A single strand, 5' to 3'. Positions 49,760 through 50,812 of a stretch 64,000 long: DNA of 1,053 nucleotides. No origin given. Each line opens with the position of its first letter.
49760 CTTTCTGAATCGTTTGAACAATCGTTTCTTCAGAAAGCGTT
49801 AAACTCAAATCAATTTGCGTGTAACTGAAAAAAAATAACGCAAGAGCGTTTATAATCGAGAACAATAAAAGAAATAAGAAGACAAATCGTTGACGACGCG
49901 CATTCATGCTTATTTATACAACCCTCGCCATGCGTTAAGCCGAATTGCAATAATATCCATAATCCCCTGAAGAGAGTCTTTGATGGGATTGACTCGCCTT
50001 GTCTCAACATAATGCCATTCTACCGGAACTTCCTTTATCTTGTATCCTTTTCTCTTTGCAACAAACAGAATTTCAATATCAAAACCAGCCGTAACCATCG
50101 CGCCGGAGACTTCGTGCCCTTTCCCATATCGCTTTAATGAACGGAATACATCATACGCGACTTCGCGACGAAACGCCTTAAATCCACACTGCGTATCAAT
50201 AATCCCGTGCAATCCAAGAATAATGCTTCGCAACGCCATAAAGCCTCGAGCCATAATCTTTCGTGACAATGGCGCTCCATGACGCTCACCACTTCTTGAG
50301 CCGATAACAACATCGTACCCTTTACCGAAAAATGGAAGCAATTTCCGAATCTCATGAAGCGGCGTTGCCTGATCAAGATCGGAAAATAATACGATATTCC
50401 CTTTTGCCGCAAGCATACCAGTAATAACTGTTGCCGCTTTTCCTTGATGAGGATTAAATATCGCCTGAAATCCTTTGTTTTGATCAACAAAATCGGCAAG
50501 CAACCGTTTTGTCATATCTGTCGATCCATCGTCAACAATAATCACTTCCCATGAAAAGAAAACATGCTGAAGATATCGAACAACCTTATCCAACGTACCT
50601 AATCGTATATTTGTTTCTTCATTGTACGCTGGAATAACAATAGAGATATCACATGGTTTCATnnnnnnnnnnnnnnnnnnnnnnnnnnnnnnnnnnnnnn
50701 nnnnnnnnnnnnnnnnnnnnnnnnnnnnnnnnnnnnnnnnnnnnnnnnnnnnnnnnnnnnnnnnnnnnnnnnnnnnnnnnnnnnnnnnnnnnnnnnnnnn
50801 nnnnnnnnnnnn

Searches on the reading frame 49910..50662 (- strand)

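Call 8: search_protein_families(library=pfam, proteins=[window:49910-50662:-], max_evalue=0.01)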
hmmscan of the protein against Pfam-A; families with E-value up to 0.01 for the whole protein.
window:49910-50662:- (250 aa): 3 families
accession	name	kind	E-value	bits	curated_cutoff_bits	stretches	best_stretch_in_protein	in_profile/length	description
PF00535.33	Glycos_transf_2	-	9.6e-25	87.9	23.3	1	7-172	1-167/168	Glycosyl transferase family 2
PF13641.12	Glyco_tranf_2_3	-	2.9e-06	27.9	27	1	6-216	3-208/230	Glycosyltransferase like family 2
PF10111.15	Glyco_tranf_2_2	-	3.5e-06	27.1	27.3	1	7-108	1-102/276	Glycosyltransferase like family 2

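Call 48: search_protein_families(library=ncbifam, proteins=[window:49910-50662:-], max_evalue=0.001)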
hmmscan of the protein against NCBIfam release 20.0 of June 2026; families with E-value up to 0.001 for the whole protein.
window:49910-50662:- (250 aa): 18 families
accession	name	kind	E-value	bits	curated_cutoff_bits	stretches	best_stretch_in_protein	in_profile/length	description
NF047588.1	GlcsyltransPgfSStrep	equivalog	8.8e-22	77.7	500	1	6-181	3-175/308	glycosyltransferase PgfS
NF007986.1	PRK10714.1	equivalog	2.1e-16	59.8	529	1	5-174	7-174/316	undecaprenyl-phosphate 4-deoxy-4-formamido-L-arabinose transferase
NF041391.1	DPhHxTase_Halo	equivalog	5.5e-16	58.2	375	1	12-237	3-201/213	dolichyl-phosphate hexose transferase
NF041875.1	EPS_EpsD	equivalog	5e-13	49.2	370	1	6-102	1-94/325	exopolysaccharide biosynthesis glycosyltransferase EpsD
TIGR03937.1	PgaC_IcaA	equivalog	8.6e-13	48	422.3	1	5-97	46-135/407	poly-beta-1,6-N-acetyl-D-glucosamine synthase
NF038302.1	EPS_HpsE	equivalog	3.2e-12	46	300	1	4-102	1-101/307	hormogonium polysaccharide biosynthesis glycosyltransferase HpsE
TIGR04182.1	glyco_TIGR04182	equivalog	4.2e-12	46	325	1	5-237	1-214/293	S-layer glycoprotein N-glycosyltransferase AglJ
NF007482.0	PRK10073.1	equivalog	1.2e-11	44.2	423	1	5-99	7-97/334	glycosyltransferase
NF047683.1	TeichurnBiosyTuaG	equivalog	1.4e-11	44.5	400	1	5-113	7-112/252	teichuronic acid biosynthesis protein TuaG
TIGR04283.1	glyco_like_mftF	equivalog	4.2e-11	42.9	182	1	6-105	1-90/221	TIGR04283 family arsenosugar biosynthesis glycosyltransferase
NF058614.1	PPMAGASynPpgS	equivalog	4.2e-10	39.4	370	1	5-221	1-201/226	polyprenyl-phospho-N-acetylgalactosaminyl synthase PpgS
NF010496.0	PRK13915.1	equivalog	8.3e-09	34.9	262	1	5-100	32-129/307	glucosyl-3-phosphoglycerate synthase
NF050050.1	ProtGlycPglI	equivalog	3e-07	30.1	500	1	6-141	4-136/306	GalNAc(5)-diNAcBac-PP-undecaprenol beta-1,3-glucosyltransferase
TIGR03965.1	mycofact_glyco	equivalog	7e-07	28.5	280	1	4-113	74-180/467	mycofactocin biosynthesis glycosyltransferase MftF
NF053739.1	GlytfEpsEBac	equivalog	6.6e-05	22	450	1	6-113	3-108/265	glycosyltransferase EpsE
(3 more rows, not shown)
